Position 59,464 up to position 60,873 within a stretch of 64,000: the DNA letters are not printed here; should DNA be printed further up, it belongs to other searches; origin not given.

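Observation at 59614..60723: Balon-like ribosome hibernation factor: an archaeo-eukaryotic release factor fold in a bacterium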

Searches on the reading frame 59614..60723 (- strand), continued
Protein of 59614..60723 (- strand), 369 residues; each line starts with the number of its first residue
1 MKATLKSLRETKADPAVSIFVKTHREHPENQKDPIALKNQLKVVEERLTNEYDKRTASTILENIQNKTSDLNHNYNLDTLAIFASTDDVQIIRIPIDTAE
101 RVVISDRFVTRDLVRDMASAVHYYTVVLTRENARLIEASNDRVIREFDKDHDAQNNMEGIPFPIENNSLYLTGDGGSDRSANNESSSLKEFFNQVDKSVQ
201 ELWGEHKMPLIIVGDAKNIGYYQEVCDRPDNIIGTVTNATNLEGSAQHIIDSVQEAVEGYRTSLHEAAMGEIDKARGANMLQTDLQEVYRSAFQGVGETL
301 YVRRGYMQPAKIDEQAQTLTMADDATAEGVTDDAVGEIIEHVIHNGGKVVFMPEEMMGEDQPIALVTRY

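Call 22: find_homologous_proteins(query=window:59614-60723:-, max_evalue=0.00001)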
Query window:59614-60723:- (369 aa): 221 proteins with E <= 0.00001 among 3264 candidates; the best 120 are listed.
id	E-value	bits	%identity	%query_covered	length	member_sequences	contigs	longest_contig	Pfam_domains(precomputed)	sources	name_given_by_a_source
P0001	3.7e-237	804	99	100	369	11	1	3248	PF18845.7,PF18849.7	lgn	-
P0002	2.8e-216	735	88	100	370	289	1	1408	PF18845.7,PF18849.7,PF18848.7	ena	-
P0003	1.9e-213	726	88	100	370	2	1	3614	PF18845.7,PF18849.7,PF18848.7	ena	-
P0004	1.1e-211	720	88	100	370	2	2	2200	PF18845.7,PF18849.7,PF18848.7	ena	-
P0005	3.7e-211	719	87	100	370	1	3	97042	PF18845.7,PF18849.7,PF18848.7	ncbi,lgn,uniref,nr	ncbi:hypothetical protein [Psychrobacter immobilis]|uniref:AOC03_06830 family ribosome hibernation f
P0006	5.0e-211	718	87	100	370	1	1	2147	PF18845.7,PF18855.7,PF18849.7,PF18848.7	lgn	-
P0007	9.9e-211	717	87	100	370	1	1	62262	PF18845.7,PF18855.7,PF18849.7,PF18848.7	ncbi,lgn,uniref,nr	ncbi:hypothetical protein HQR03_11505 [Psychrobacter okhotskensis]|uniref:AOC03_06830 family ribosom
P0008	1.7e-210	716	86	100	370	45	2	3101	PF18845.7,PF18855.7,PF18849.7,PF18848.7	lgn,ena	-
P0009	3.9e-210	715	87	100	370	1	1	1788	PF18845.7,PF18849.7,PF18848.7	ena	-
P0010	1.2e-208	710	86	100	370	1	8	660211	PF18845.7,PF18849.7,PF18848.7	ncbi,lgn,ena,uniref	ncbi:AOC03_06830 family ribosome hibernation factor [Psychrobacter aquimaris]|uniref:AOC03_06830 fam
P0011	1.5e-208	710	86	100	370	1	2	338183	PF18845.7,PF18849.7,PF18848.7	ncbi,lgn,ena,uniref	ncbi:AOC03_06830 family ribosome hibernation factor [Psychrobacter aquimaris]|uniref:AOC03_06830 fam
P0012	4.5e-208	708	86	100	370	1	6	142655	PF18845.7,PF18849.7,PF18848.7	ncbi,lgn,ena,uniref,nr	ncbi:AOC03_06830 family ribosome hibernation factor [Psychrobacter celer]|uniref:AOC03_06830 family 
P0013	6.9e-208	708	86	100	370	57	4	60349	PF18845.7,PF18849.7,PF18848.7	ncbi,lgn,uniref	ncbi:AOC03_06830 family ribosome hibernation factor [Psychrobacter celer]|uniref:AOC03_06830 family 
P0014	1.4e-207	707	86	100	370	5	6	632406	PF18845.7,PF18849.7,PF18848.7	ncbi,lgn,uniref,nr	ncbi:hypothetical protein CAP50_00720 [Psychrobacter sp. L7]|uniref:AOC03_06830 family ribosome hibe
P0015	2.3e-207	706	86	100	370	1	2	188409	PF18845.7,PF18849.7,PF18848.7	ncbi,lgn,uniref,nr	ncbi:AOC03_06830 family ribosome hibernation factor [Psychrobacter aquaticus]|uniref:Methyl-acceptin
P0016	4.9e-207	705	86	100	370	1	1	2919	PF18845.7,PF18849.7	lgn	-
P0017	1.6e-206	703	85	100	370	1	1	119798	PF18845.7,PF18849.7,PF18848.7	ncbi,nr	ncbi:LOW QUALITY PROTEIN: methyl-accepting chemotaxis protein [Psychrobacter sp. JCM 18901]|nr:LOW Q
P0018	3.4e-206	702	85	100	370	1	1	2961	PF18845.7,PF18849.7,PF18848.7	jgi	-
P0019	5.2e-206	702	86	100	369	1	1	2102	PF18845.7,PF18855.7,PF18851.7,PF18849.7,PF18848.7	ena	-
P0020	6.1e-206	701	86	100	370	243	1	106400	PF18845.7,PF18849.7,PF18848.7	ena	-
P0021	3.4e-205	699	86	100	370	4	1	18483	PF18845.7,PF18855.7,PF18851.7,PF18849.7,PF18848.7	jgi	jgi:hypothetical protein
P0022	3.9e-205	699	85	100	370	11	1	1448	PF18845.7,PF18849.7,PF18848.7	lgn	-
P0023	5.3e-205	698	85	100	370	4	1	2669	PF18845.7,PF18849.7,PF18848.7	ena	-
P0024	2.8e-204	696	85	100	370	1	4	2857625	PF18845.7,PF18849.7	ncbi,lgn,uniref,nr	ncbi:hypothetical protein ES754_07360 [Psychrobacter frigidicola]|uniref:Methyl-accepting chemotaxis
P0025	5.1e-204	695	85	100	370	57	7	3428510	PF18845.7,PF18855.7,PF18851.7,PF18849.7,PF18848.7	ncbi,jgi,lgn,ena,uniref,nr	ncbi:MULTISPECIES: hypothetical protein [Psychrobacter]|uniref:AOC03_06830 family ribosome hibernati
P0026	6.3e-204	695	84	100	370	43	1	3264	PF18845.7,PF18849.7,PF18848.7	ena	-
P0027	7.4e-204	695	86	100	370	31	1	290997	PF18845.7,PF18849.7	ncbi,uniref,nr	ncbi:hypothetical protein [uncultured Psychrobacter sp.]|uniref:AOC03_06830 family ribosome hibernat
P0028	1.5e-203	694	85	100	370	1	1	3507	PF18845.7,PF18849.7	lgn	-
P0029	4.6e-203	692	84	100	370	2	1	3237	PF18845.7,PF18849.7,PF18848.7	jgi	-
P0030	1.1e-202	691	84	100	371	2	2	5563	PF18845.7,PF18849.7,PF18848.7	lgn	-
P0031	3.0e-202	689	84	100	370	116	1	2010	PF18845.7,PF18849.7,PF18848.7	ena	-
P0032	5.6e-202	688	83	100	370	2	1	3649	PF18845.7,PF18849.7,PF18848.7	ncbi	-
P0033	1.1e-201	687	83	100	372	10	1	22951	PF18845.7,PF18849.7,PF18848.7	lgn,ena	-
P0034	1.3e-201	687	83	100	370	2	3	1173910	PF18845.7,PF18849.7,PF18848.7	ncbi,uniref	ncbi:hypothetical protein [uncultured Psychrobacter sp.]|uniref:AOC03_06830 family ribosome hibernat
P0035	1.4e-201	687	84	100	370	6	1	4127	PF18845.7,PF18849.7,PF18848.7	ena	-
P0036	1.9e-201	687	83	100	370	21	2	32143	PF18845.7,PF18849.7,PF18848.7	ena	-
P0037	1.9e-201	687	83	100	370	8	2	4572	PF18845.7,PF18849.7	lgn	-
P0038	4.1e-201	686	83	100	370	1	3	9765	PF18845.7,PF18849.7,PF18848.7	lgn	-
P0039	6.8e-201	685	83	100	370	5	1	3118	PF18845.7,PF18849.7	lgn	-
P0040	7.0e-201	685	84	100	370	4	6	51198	PF18845.7,PF18849.7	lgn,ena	-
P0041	3.4e-200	683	84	100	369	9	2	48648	PF18845.7,PF18849.7,PF18848.7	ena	-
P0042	3.9e-200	682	83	100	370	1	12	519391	PF18845.7,PF18849.7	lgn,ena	-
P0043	4.8e-200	682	83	100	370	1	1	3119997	PF18845.7,PF18849.7,PF18848.7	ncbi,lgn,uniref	ncbi:hypothetical protein H4W00_000396 [Psychrobacter sp. PL19]|uniref:AOC03_06830 family ribosome h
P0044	5.2e-200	682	84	100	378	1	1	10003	PF18845.7,PF18849.7,PF18848.7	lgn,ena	-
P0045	5.9e-200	682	81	100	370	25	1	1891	PF18845.7,PF18849.7,PF18848.7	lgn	-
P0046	6.0e-200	682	82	100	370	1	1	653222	PF18845.7,PF18849.7,PF18848.7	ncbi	-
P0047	6.4e-200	682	83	100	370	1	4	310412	PF18845.7,PF18849.7,PF18848.7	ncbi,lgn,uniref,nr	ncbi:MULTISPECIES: hypothetical protein [Psychrobacter]|uniref:AOC03_06830 family ribosome hibernati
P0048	6.5e-200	682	82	100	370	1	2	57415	PF18845.7,PF18849.7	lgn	-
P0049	7.1e-200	681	83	100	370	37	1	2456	PF18845.7,PF18849.7,PF18848.7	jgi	-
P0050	1.6e-199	680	83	100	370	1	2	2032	PF18845.7,PF18849.7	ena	-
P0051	3.2e-199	679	83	100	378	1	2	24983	PF18845.7,PF18849.7,PF18848.7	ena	-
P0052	4.6e-199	679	82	100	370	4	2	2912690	PF18845.7,PF18849.7,PF18848.7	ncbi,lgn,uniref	ncbi:hypothetical protein [Psychrobacter sp. DM8]|uniref:AOC03_06830 family ribosome hibernation fac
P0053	7.5e-199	678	83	100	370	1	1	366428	PF18845.7,PF18849.7,PF18848.7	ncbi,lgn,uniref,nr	ncbi:alkylhydroperoxidase/carboxymuconolactone decarboxylase family protein YurZ [Psychrobacter sp. 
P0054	1.1e-198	678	82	100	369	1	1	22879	PF18845.7,PF18849.7,PF18848.7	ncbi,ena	-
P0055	1.2e-198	677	82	100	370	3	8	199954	PF18845.7,PF18849.7,PF18848.7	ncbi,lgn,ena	-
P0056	3.9e-198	676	82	100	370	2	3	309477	PF18845.7,PF18849.7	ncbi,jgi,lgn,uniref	ncbi:baeRF3 domain-containing protein [Psychrobacter sp. 2Y5]|uniref:AOC03_06830 family ribosome hib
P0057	5.6e-198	675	83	100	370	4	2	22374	PF18845.7,PF18849.7,PF18848.7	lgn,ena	-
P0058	6.1e-198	675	82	100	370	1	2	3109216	PF18845.7,PF18849.7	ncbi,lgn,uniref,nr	ncbi:AOC03_06830 family ribosome hibernation factor [Psychrobacter jeotgali]|uniref:AOC03_06830 fami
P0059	7.4e-198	675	82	100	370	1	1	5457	PF18845.7,PF18849.7,PF18848.7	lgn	-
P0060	3.2e-197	673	81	100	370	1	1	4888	PF18845.7,PF18855.7,PF18849.7,PF18848.7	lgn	-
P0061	3.6e-197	673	81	100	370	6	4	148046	PF18845.7,PF18849.7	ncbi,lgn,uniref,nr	ncbi:hypothetical protein [Psychrobacter sp. 72-O-c]|uniref:AOC03_06830 family ribosome hibernation 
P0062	4.2e-197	672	81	100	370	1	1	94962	PF18845.7,PF18849.7,PF18848.7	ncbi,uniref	ncbi:baeRF3 domain-containing protein [Psychrobacter sp. 1U2]|uniref:AOC03_06830 family ribosome hib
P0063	2.2e-196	670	81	100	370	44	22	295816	PF18845.7,PF18849.7,PF18848.7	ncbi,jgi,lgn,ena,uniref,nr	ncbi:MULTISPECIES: hypothetical protein [Psychrobacter]|jgi:hypothetical protein|uniref:AOC03_06830 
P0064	5.8e-196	669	81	100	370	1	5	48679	PF18845.7,PF18849.7,PF18848.7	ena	-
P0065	8.4e-196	668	81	100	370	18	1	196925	PF18845.7,PF18849.7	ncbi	-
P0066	9.3e-196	668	82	100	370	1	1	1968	PF18845.7,PF18848.7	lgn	-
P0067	1.2e-195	668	81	100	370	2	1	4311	PF18845.7,PF18849.7,PF18848.7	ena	-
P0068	1.2e-195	668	81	100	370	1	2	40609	PF18845.7,PF18849.7,PF18848.7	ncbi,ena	-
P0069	1.3e-195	667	82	100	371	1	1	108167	PF18845.7,PF18849.7,PF18848.7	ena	-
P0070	3.0e-195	666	81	100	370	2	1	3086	PF18845.7,PF18855.7,PF18849.7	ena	-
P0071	3.2e-195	666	79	100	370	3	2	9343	PF18845.7,PF18855.7,PF18851.7,PF18849.7,PF18848.7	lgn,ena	-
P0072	7.5e-195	665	80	100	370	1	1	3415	PF18845.7,PF18849.7,PF18848.7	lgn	-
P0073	1.3e-194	664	80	100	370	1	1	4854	PF18845.7,PF18849.7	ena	-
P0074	3.4e-194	663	80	100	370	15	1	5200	PF18845.7,PF18855.7,PF18849.7,PF18848.7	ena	-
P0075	3.8e-194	663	79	100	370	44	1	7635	PF18845.7,PF18851.7,PF18849.7,PF18848.7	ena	-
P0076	4.1e-194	663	81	100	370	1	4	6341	PF18845.7,PF18851.7,PF18849.7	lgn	-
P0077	1.2e-193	661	81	100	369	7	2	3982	PF18845.7,PF18849.7,PF18848.7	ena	-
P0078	1.4e-193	661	79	100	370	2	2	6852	PF18845.7,PF18855.7,PF18851.7,PF18849.7,PF18848.7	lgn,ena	-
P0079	1.8e-193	660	80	100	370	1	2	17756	PF18845.7,PF18851.7,PF18849.7,PF18848.7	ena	-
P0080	3.7e-193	659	80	100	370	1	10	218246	PF18845.7,PF18851.7,PF18849.7,PF18848.7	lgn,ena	-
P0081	3.8e-193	659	80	100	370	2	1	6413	PF18845.7,PF18849.7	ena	-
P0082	5.3e-193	659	79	100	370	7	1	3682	PF18845.7,PF18849.7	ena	-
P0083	8.0e-193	658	80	100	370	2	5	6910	PF18845.7,PF18849.7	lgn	-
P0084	8.2e-193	658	79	100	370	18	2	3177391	PF18845.7,PF18849.7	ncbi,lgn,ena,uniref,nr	ncbi:hypothetical protein [Psychrobacter sp. M13]|uniref:AOC03_06830 family ribosome hibernation fac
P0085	8.5e-193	658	79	100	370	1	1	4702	PF18845.7,PF18851.7,PF18849.7,PF18848.7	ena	-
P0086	3.5e-192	656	79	100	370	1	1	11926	PF18845.7,PF18849.7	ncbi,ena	-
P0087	3.6e-192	656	79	100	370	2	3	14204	PF18845.7,PF18849.7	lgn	-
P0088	3.8e-192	656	79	100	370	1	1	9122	PF18845.7,PF18851.7,PF18849.7,PF18848.7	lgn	-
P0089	4.2e-192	656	79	100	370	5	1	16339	PF18845.7,PF18849.7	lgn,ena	-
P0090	2.3e-191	654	79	100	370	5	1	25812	PF18845.7,PF18849.7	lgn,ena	-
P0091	2.7e-191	653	79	100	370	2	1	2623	PF18845.7,PF18849.7,PF18848.7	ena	-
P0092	7.2e-191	652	78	100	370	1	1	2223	PF18845.7,PF18851.7,PF18849.7,PF18848.7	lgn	-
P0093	8.3e-191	652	77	100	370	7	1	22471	PF18845.7,PF18851.7,PF18849.7,PF18848.7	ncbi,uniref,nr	ncbi:AOC03_06830 family ribosome hibernation factor [Psychrobacter piechaudii]|uniref:Uncharacterize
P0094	3.5e-190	650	79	100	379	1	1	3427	PF18845.7,PF18849.7,PF18848.7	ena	-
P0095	4.9e-190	649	78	100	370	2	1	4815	PF18845.7,PF18849.7,PF18848.7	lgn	-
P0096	7.1e-190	649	79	100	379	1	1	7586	PF18845.7,PF18849.7,PF18848.7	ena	-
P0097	9.5e-190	648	78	100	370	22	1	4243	PF18845.7,PF18849.7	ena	-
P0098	2.7e-189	647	77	100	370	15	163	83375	PF18845.7,PF18851.7,PF18849.7,PF18848.7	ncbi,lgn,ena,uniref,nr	ncbi:hypothetical protein A1019T_02068 [Psychrobacter pasteurii]|uniref:Methyl-accepting chemotaxis 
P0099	3.4e-189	646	79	100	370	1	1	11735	PF18845.7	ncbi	-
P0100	1.5e-187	641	77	100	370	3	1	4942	PF18845.7,PF18855.7,PF18851.7,PF18849.7,PF18848.7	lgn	-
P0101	1.6e-185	634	77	100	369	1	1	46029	PF18845.7,PF18849.7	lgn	-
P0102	3.2e-185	633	76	100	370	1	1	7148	PF18845.7,PF18855.7,PF18851.7,PF18849.7,PF18848.7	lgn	-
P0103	3.8e-185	633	76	100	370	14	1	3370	PF18845.7,PF18851.7,PF18849.7,PF18848.7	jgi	jgi:hypothetical protein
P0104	1.3e-184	631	76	100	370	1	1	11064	PF18845.7,PF18849.7,PF18848.7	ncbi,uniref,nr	ncbi:hypothetical protein [Psychrobacter sp.]|uniref:AOC03_06830 family ribosome hibernation factor 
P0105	1.9e-183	627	75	100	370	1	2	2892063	PF18845.7,PF18849.7,PF18848.7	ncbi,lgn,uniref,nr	ncbi:AOC03_06830 family ribosome hibernation factor [Psychrobacter lutiphocae]|uniref:AOC03_06830 fa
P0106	4.7e-183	626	75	100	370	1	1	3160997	PF18845.7,PF18851.7,PF18849.7,PF18848.7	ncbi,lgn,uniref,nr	ncbi:hypothetical protein [Psychrobacter sp. FDAARGOS_221]|uniref:AOC03_06830 family ribosome hibern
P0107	7.4e-182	622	76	100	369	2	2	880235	PF18845.7,PF18849.7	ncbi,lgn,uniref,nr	ncbi:hypothetical protein [Psychrobacter pygoscelis]|uniref:AOC03_06830 family ribosome hibernation 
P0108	8.6e-182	622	76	100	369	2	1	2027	PF18845.7,PF18849.7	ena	-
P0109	4.4e-181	620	75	100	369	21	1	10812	PF18845.7,PF18849.7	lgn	-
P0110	4.7e-179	613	74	100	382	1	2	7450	PF18845.7,PF18849.7,PF18848.7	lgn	-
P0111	5.2e-179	613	75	100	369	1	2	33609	PF18845.7,PF18849.7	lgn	-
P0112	5.2e-179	613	84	89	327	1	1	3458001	PF18845.7,PF18849.7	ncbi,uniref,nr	ncbi:hypothetical protein [Psychrobacter sp. WY6]|uniref:AOC03_06830 family ribosome hibernation fac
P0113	1.1e-177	608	73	100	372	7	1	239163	PF18845.7,PF18849.7,PF18848.7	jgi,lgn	-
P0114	5.4e-177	606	79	93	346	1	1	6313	PF18845.7,PF18849.7,PF18848.7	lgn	-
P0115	5.5e-177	606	73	100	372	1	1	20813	PF18845.7,PF18849.7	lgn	-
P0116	5.3e-176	603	73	100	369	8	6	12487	PF18845.7,PF18849.7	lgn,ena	-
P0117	4.7e-175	600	73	100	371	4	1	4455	PF18845.7,PF18849.7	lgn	-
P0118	3.4e-172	590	72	100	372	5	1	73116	PF18845.7,PF18849.7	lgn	-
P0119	7.8e-172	589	72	100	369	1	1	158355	PF18845.7,PF18849.7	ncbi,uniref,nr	ncbi:hypothetical protein [Psychrobacter sp. I-STPA6b]|uniref:AOC03_06830 family ribosome hibernatio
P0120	1.7e-170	585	71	100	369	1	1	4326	PF18845.7,PF18849.7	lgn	-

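Call 33: predict_structure(alignment_id=A1)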
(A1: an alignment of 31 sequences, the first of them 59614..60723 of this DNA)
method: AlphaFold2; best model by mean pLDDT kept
length: 369 residues; sequences in the alignment: 31
mean_pLDDT: 58.8   pTM: 0.47
mean pLDDT of the five models: 58.8, 55.9, 55.7, 52.1, 50.6
residues with pLDDT >= 90: 13; 70-90: 111; 50-70: 96; < 50: 149
segments of 3 or more residues with pLDDT < 50: 1-34, 74-80, 94-113, 173-177, 272-307, 309-320, 323-336, 338-350, 363-369
pLDDT, mean of each block of 10 residues (from residue 1): 30 35 38 48 58 68 72 49 57 42 34 52 84 85 81 79 80 49 74 89 70 88 83 80 82 81 62 40 34 34 46 39 44 46 44 53 42
secondary structure, 60 per line:
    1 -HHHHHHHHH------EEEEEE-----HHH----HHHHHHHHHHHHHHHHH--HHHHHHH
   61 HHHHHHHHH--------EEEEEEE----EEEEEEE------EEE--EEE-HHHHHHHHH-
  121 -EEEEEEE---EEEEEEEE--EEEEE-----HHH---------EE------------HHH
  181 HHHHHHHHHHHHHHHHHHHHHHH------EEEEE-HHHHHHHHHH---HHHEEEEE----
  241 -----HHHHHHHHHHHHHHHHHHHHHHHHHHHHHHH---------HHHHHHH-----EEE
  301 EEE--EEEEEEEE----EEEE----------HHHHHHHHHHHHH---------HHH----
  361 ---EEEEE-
elements in order: H2-10 E17-22 H35-51 H54-69 E78-84 E89-95 E102-104 E107-109 H111-119 E122-128 E132-139 E142-146 H178-203 E210-214 H216-225 E232-236 H246-276 H286-292 E298-303 E306-313 E318-321 H332-344 E364-368

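Call 35: search_solved_structures(query=A1, max_evalue=10, show_alignments=5)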
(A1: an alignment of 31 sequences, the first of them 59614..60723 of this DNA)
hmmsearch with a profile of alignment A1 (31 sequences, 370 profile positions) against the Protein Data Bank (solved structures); distinct sequences matched with E-value up to 10: 7.
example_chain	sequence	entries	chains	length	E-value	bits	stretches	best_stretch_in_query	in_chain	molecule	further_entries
8rd8_B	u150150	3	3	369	2.8e-222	740.4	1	1-370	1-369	Methyl-accepting chemotaxis protein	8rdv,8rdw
9m53_A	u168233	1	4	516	0.3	13.1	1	142-240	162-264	Inositol-3-phosphate synthase 1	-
5lob_D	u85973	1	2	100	0.44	12.6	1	271-328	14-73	Synaptosomal-associated protein 25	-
5low_D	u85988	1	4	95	0.45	12.6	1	271-328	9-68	Synaptosomal-associated protein 25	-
2lxf_A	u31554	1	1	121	1.3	11.1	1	221-269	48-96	Uncharacterized protein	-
9w7k_1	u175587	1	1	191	1.8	10.6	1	106-146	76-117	Photosystem I-associated linker protein CpcL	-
9w4j_1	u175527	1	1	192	1.8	10.6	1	106-146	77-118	Photosystem I-associated linker protein CpcL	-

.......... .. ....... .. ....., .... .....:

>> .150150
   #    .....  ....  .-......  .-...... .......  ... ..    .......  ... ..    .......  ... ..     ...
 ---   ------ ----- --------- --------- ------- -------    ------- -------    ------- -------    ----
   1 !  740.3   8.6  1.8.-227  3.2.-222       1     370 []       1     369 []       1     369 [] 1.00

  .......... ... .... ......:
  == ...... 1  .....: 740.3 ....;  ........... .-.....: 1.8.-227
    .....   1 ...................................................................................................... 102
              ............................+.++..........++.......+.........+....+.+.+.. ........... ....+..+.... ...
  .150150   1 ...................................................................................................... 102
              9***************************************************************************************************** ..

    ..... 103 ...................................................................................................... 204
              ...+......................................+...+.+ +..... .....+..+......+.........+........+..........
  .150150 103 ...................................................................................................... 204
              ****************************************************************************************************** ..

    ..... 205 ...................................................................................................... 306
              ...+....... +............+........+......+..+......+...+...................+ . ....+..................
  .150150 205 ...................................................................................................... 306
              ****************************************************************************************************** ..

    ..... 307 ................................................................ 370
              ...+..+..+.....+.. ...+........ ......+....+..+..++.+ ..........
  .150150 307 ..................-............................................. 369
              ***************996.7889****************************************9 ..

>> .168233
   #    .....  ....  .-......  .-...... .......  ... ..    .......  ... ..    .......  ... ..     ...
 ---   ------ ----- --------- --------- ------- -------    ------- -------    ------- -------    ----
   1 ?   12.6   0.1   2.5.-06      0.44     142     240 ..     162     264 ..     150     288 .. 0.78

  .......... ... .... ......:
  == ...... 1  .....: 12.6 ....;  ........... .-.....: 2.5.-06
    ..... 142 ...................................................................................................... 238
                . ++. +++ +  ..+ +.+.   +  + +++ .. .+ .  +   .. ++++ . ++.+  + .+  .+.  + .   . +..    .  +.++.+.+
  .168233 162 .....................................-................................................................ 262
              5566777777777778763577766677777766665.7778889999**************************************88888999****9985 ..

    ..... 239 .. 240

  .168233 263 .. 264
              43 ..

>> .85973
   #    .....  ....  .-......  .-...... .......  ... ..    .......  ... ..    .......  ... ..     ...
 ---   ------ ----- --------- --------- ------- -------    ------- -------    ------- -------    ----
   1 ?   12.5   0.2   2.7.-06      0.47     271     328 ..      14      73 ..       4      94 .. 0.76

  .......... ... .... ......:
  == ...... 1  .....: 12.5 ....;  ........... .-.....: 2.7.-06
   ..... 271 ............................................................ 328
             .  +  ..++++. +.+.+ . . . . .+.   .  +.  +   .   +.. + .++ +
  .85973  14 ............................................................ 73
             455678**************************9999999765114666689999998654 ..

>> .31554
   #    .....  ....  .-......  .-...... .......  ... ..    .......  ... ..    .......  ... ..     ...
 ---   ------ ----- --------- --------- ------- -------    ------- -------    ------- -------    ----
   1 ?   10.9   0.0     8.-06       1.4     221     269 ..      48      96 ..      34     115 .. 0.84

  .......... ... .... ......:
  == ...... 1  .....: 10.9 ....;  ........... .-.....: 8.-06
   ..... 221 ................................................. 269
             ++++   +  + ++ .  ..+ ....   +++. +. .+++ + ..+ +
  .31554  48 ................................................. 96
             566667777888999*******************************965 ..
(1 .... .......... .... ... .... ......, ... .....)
